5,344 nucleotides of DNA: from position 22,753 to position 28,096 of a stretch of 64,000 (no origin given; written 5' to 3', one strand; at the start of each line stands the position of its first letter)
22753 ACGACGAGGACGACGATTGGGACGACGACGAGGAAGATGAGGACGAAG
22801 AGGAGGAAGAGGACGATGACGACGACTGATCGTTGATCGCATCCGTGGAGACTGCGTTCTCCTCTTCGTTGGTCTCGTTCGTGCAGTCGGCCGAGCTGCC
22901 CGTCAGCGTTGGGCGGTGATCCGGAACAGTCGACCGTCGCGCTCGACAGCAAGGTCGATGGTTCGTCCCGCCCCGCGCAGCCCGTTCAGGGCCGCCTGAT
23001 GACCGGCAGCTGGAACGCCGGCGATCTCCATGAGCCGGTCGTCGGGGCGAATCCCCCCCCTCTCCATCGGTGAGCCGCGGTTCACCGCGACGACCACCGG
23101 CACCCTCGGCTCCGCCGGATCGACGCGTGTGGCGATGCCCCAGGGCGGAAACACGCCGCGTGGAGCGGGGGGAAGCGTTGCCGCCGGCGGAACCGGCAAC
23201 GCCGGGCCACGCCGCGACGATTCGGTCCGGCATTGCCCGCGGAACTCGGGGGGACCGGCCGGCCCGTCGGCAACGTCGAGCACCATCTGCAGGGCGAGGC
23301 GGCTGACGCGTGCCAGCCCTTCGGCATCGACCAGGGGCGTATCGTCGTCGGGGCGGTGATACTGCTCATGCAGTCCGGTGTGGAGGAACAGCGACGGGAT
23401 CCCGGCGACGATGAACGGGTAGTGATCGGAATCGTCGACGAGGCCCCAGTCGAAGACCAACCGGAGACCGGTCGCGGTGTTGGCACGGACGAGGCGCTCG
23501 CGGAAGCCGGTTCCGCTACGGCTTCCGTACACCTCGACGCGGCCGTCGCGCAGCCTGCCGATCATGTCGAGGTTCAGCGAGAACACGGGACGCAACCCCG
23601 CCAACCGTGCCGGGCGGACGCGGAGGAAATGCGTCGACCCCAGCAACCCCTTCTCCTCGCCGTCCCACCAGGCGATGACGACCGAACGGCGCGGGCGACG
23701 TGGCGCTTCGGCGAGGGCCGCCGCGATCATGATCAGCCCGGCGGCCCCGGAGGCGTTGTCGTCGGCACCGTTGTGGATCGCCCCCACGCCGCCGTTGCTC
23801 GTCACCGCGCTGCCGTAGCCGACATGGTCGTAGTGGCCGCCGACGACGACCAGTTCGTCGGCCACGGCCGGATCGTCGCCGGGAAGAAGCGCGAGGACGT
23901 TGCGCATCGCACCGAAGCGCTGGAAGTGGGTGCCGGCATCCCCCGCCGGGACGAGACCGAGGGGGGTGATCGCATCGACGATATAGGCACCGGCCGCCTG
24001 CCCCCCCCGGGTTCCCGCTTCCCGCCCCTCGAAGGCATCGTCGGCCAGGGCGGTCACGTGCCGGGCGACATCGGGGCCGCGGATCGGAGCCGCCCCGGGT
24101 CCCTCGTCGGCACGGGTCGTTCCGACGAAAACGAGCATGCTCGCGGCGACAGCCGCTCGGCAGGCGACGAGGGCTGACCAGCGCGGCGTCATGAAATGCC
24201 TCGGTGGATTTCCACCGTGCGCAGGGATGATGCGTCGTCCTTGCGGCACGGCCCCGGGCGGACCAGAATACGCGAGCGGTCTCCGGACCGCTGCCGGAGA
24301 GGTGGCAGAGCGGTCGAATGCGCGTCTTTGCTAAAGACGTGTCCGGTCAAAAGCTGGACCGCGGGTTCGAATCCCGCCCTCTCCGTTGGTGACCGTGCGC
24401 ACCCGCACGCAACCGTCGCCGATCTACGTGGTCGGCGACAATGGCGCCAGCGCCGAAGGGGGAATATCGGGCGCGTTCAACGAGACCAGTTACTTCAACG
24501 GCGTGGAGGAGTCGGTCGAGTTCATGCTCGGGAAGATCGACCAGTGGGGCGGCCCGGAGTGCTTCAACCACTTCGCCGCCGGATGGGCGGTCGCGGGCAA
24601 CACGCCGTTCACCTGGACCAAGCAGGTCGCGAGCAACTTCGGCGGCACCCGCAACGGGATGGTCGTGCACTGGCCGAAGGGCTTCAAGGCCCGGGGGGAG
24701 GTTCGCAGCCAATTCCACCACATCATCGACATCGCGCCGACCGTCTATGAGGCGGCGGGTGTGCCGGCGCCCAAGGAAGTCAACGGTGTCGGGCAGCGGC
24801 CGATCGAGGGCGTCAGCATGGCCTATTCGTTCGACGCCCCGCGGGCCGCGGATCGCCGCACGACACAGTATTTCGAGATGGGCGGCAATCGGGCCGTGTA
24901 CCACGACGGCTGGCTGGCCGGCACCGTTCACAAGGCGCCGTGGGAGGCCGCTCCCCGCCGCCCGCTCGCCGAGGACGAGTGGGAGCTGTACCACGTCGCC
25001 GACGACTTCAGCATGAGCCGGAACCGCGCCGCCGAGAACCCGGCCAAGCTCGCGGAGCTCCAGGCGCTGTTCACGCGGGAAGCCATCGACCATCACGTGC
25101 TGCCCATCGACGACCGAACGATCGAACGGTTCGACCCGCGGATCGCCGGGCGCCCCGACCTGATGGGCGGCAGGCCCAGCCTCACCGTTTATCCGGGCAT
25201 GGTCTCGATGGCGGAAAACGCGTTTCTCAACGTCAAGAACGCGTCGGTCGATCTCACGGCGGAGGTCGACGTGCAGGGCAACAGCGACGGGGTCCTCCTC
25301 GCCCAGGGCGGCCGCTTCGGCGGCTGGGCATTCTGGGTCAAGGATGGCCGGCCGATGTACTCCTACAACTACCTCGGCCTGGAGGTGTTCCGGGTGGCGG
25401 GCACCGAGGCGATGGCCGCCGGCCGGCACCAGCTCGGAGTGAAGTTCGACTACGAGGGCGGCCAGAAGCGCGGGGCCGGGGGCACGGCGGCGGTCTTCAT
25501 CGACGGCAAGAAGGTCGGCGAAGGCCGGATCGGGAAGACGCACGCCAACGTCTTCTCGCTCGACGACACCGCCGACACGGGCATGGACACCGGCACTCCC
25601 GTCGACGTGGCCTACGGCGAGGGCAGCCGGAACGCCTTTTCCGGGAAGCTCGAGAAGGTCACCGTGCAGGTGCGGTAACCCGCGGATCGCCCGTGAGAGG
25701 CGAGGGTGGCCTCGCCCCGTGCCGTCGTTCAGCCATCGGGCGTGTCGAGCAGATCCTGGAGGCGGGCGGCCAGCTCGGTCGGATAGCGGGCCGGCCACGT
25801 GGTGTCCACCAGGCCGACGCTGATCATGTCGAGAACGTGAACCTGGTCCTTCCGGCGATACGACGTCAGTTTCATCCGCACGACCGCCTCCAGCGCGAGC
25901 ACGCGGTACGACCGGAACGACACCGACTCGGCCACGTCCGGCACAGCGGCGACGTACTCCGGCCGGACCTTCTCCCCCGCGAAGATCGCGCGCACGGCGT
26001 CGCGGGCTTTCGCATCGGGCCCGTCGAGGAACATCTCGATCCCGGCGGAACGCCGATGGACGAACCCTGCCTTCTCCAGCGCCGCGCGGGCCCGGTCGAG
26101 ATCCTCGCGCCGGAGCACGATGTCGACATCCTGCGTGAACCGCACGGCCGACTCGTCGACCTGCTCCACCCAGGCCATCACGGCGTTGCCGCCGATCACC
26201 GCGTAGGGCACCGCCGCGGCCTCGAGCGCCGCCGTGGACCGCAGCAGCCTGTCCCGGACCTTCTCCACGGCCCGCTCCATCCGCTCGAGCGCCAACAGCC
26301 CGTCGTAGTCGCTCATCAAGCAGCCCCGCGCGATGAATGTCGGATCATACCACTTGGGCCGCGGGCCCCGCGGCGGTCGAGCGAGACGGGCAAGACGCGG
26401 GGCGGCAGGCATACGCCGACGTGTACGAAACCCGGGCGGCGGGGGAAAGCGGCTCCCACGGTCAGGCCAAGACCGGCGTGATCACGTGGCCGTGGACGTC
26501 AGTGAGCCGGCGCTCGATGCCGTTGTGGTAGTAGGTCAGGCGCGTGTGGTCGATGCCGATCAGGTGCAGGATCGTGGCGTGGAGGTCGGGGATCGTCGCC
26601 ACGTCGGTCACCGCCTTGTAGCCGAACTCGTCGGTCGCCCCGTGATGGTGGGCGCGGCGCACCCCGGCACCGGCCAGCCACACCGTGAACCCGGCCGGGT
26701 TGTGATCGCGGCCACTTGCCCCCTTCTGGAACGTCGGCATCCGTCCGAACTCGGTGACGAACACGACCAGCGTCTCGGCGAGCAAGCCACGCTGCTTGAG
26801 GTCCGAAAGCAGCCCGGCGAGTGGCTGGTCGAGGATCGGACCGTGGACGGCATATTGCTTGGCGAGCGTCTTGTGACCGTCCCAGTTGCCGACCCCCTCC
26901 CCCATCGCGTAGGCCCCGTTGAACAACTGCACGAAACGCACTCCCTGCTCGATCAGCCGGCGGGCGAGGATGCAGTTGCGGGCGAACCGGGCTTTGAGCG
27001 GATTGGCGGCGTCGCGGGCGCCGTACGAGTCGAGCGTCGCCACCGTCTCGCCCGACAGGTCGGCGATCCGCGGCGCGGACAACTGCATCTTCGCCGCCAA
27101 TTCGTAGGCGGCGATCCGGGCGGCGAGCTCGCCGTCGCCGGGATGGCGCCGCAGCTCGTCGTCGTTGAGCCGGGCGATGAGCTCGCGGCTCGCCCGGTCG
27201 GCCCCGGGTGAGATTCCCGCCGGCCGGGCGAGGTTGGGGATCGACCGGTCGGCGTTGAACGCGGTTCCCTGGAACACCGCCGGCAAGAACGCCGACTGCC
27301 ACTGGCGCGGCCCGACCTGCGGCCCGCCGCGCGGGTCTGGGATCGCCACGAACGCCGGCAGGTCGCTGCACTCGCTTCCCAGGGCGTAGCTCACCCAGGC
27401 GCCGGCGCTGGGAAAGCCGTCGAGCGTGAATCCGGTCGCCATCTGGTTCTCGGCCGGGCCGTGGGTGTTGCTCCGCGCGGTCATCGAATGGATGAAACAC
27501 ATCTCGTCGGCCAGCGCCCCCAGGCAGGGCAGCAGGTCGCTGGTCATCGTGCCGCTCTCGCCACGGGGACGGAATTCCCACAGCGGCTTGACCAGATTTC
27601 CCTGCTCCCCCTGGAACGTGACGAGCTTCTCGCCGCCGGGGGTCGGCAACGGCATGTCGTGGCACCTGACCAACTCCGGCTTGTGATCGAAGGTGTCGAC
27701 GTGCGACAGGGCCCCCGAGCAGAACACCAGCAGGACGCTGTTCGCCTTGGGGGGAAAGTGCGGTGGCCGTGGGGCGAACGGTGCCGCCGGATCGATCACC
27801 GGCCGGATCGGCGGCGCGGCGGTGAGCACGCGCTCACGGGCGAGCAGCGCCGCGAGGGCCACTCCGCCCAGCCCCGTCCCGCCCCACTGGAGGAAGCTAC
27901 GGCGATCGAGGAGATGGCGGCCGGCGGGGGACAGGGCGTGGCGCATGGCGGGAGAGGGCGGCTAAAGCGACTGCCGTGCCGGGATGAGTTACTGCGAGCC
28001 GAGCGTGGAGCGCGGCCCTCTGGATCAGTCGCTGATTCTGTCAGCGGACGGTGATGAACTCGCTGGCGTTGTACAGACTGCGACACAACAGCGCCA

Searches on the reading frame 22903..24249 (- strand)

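Call 25: search_protein_families(library=pfam, proteins=[window:22903-24249:-], max_evalue=0.001)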
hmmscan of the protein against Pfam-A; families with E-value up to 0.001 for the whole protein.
window:22903-24249:- (448 aa): 4 families
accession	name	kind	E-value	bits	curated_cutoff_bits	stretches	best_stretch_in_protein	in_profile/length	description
PF04389.22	Peptidase_M28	-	5.5e-40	137.6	21.3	1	117-322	1-192/193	Peptidase family M28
PF01546.33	Peptidase_M20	-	0.00014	22.2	24.6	1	136-210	2-81/206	Peptidase family M20/M25/M40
PF00595.29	PDZ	-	0.00026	21.7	23.2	1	370-435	12-80/81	PDZ domain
PF17820.7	PDZ_6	-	0.0005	20.2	27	1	385-414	1-30/54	PDZ domain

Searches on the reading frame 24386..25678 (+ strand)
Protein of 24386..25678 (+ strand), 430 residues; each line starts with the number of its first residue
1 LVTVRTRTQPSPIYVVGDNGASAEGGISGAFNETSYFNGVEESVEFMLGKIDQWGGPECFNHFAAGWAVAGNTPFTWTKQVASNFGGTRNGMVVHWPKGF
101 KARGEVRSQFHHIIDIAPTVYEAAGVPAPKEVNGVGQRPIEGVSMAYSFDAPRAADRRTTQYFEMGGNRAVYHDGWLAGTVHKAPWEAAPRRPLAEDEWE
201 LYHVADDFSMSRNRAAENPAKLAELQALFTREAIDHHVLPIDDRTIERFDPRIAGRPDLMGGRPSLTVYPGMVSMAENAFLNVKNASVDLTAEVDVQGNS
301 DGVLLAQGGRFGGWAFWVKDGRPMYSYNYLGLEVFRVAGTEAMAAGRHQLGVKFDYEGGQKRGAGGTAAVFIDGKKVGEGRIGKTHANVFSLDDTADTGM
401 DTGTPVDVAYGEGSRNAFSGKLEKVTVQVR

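Call 25: search_protein_families(library=pfam, proteins=[window:24386-25678:+], max_evalue=0.001)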
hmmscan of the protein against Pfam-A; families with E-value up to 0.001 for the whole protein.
window:24386-25678:+ (430 aa): 2 families
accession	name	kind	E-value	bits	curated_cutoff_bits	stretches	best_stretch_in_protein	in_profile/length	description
PF00884.28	Sulfatase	-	2.4e-07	30.8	25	1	13-126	235-301/301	Sulfatase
PF16347.10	SGSH_C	-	1.9e-06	28.5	29.3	1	89-141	17-68/154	N-sulphoglucosamine sulphohydrolase, C-terminal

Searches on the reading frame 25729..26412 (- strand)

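Call 25: search_protein_families(library=pfam, proteins=[window:25729-26412:-], max_evalue=0.001)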
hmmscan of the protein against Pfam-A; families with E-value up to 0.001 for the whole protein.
window:25729-26412:- (227 aa): 1 family
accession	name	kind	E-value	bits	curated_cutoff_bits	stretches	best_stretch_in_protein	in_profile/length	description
PF14907.12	NTP_transf_5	-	2.2e-06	27.9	31.2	1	47-121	51-122/249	Uncharacterised nucleotidyltransferase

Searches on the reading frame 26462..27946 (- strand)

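Call 25: search_protein_families(library=pfam, proteins=[window:26462-27946:-], max_evalue=0.001)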
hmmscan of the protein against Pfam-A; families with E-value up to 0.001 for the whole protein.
window:26462-27946:- (494 aa): 1 family
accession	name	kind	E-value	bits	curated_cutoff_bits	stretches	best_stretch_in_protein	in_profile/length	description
PF07394.17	DUF1501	-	3e-137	458.4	27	1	68-492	1-389/390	Protein of unknown function (DUF1501)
